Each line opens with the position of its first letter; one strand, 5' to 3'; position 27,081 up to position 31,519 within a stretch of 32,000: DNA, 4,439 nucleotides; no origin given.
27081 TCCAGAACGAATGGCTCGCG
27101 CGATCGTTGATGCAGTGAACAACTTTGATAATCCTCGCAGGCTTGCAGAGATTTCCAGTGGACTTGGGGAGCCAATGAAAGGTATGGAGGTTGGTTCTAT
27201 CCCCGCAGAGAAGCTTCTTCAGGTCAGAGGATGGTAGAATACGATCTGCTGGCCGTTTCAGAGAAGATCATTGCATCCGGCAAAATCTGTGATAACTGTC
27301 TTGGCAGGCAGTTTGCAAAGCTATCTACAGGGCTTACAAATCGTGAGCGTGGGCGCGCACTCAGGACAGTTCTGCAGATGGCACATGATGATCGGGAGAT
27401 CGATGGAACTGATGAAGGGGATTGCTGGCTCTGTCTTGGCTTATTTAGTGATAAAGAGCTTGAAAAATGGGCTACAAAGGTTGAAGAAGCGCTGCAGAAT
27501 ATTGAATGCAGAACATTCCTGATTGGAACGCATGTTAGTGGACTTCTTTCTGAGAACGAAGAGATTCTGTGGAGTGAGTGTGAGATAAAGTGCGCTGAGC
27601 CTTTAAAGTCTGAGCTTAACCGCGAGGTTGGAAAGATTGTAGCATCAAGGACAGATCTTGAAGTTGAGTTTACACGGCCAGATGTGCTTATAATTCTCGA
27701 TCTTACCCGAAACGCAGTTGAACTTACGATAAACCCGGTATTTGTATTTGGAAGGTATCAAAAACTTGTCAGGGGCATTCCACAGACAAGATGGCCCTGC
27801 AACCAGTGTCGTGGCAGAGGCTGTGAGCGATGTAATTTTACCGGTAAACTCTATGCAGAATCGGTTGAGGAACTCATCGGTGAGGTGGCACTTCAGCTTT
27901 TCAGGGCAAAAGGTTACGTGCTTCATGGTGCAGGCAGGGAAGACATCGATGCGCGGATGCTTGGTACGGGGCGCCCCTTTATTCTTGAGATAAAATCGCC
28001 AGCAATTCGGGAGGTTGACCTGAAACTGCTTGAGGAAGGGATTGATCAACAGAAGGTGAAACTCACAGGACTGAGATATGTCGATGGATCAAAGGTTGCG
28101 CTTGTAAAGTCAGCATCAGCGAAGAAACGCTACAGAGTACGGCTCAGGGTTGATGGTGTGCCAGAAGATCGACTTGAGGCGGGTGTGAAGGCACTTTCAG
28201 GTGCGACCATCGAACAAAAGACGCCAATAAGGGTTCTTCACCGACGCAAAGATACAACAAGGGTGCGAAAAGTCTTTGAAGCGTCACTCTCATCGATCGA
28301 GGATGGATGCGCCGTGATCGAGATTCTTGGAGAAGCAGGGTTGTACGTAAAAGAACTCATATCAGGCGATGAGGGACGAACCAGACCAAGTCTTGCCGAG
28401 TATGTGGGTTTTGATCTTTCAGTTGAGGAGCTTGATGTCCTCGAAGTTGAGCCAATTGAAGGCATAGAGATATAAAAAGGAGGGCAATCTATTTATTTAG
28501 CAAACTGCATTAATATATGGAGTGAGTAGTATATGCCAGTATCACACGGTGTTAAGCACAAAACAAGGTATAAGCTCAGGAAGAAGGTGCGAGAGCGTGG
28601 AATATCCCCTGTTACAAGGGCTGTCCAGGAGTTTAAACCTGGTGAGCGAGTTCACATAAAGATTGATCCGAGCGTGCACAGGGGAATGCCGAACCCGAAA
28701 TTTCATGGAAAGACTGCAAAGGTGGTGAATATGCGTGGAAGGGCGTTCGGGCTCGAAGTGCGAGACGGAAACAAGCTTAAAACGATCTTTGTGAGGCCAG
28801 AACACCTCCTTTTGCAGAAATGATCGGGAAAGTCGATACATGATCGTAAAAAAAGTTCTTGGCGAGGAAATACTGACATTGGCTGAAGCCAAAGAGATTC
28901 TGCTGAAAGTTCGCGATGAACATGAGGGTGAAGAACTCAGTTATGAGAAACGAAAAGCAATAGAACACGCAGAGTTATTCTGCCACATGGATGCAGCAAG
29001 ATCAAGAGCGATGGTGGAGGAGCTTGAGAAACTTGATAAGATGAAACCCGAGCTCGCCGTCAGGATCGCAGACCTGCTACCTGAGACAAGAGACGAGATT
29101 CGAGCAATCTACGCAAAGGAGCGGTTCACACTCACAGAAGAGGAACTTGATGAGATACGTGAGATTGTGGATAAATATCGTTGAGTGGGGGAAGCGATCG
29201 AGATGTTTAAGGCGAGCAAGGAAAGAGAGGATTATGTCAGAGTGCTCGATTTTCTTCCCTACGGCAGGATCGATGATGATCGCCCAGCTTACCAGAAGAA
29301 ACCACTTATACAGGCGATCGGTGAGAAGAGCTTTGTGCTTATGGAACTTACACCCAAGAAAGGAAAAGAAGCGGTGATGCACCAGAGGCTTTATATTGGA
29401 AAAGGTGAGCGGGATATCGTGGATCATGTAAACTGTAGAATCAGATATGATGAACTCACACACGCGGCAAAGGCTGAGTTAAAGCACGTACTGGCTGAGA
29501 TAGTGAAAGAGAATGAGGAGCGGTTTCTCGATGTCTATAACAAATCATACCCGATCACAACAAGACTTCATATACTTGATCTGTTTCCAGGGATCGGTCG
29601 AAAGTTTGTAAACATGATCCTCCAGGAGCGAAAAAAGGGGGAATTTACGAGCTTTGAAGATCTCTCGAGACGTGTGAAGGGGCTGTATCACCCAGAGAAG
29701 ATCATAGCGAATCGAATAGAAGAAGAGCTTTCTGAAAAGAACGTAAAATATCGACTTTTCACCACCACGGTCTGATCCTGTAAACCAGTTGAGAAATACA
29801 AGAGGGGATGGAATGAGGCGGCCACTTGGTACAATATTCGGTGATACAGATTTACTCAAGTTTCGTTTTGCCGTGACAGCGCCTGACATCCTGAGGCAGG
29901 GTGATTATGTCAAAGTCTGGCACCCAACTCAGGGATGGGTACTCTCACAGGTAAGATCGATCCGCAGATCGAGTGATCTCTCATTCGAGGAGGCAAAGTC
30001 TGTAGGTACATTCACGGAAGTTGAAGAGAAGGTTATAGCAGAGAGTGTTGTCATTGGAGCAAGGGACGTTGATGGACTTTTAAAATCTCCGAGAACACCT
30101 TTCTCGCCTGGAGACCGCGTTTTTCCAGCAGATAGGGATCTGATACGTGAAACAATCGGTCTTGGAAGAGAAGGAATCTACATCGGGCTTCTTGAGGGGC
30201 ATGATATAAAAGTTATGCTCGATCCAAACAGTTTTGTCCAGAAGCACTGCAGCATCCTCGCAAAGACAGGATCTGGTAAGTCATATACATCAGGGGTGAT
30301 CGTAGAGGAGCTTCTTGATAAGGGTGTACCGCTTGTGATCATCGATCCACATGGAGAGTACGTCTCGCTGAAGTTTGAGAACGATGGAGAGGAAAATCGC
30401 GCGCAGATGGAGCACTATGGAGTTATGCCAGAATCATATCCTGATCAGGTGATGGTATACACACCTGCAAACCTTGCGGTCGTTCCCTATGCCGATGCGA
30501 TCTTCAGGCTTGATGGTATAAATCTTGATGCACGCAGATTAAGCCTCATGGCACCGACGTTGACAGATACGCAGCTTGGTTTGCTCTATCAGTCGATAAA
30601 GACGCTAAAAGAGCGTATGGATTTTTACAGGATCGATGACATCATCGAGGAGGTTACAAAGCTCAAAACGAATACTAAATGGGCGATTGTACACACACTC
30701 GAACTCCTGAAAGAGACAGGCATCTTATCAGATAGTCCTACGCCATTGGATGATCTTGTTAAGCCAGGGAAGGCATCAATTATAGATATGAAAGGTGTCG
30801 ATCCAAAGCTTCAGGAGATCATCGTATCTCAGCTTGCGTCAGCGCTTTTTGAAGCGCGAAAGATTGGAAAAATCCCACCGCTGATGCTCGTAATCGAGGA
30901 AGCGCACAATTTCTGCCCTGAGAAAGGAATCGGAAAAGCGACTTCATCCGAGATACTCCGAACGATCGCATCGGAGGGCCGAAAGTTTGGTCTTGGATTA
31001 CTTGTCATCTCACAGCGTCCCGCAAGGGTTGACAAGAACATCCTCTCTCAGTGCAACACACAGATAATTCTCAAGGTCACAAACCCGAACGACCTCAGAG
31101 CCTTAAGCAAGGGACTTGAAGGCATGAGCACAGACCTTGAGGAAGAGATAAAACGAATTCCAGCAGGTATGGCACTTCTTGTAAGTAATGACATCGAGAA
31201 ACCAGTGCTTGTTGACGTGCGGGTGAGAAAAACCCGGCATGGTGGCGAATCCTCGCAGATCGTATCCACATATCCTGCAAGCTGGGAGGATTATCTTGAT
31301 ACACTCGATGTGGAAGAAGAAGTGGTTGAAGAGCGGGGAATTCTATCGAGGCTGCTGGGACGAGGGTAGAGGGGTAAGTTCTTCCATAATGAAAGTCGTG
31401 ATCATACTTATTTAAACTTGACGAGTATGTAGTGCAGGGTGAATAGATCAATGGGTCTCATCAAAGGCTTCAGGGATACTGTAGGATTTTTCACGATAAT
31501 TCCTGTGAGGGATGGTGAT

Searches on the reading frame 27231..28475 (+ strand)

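Call 46: search_protein_families(library=pfam, proteins=[window:27231-28475:+], max_evalue=0.001)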
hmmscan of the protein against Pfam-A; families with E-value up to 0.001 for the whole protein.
window:27231-28475:+ (414 aa): 3 families
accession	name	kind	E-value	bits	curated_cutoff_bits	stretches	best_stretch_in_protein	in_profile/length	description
PF21238.2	Pus10_C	-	1.4e-63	215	27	1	171-407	1-232/232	Pus10, C-terminal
PF22023.1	Pus10_THUMP_arc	-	3.5e-31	107.6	28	1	80-157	1-78/78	Pus10 THUMP domain, archaeal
PF02926.22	THUMP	-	0.00092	20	20.6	0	126-167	41-83/84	THUMP domain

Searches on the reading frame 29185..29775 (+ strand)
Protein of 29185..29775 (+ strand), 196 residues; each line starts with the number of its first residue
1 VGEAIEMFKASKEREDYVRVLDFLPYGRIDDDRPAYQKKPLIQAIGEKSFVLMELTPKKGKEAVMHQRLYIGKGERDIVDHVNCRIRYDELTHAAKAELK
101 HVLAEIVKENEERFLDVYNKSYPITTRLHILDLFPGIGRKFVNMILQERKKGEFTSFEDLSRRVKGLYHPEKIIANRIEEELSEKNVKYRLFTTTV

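Call 46: search_protein_families(library=pfam, proteins=[window:29185-29775:+], max_evalue=0.001)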
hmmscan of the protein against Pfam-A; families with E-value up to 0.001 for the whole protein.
window:29185-29775:+ (196 aa): 2 families
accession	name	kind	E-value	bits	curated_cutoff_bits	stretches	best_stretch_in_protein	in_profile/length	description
PF04919.18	DUF655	-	2.1e-65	220.5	22.2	1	15-193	2-180/181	Protein of unknown function (DUF655)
PF14579.12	HHH_6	-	7.5e-05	23.3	25.6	1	136-165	32-62/90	Helix-hairpin-helix motif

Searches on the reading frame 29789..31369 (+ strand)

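Call 46: search_protein_families(library=pfam, proteins=[window:29789-31369:+], max_evalue=0.001)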
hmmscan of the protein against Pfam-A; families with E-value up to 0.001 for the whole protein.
window:29789-31369:+ (526 aa): 5 families
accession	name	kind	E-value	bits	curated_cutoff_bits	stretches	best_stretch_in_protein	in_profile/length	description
PF01935.23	DUF87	-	9.5e-43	147.3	23.2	1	130-350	1-217/220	Helicase HerA, central domain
PF05872.18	HerA_C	-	2e-05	23.9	22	0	148-195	18-65/502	Helicase HerA-like C-terminal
PF09378.16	HAS-barrel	-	3.8e-05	24.1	25.2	1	25-71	13-63/90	HAS barrel domain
PF12846.13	AAA_10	-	0.0004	20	27.5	0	152-193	22-63/362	AAA-like domain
PF10412.15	TrwB_AAD_bind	-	0.00052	19.4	20.5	0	148-199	12-62/387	Type IV secretion-system coupling protein DNA-binding domain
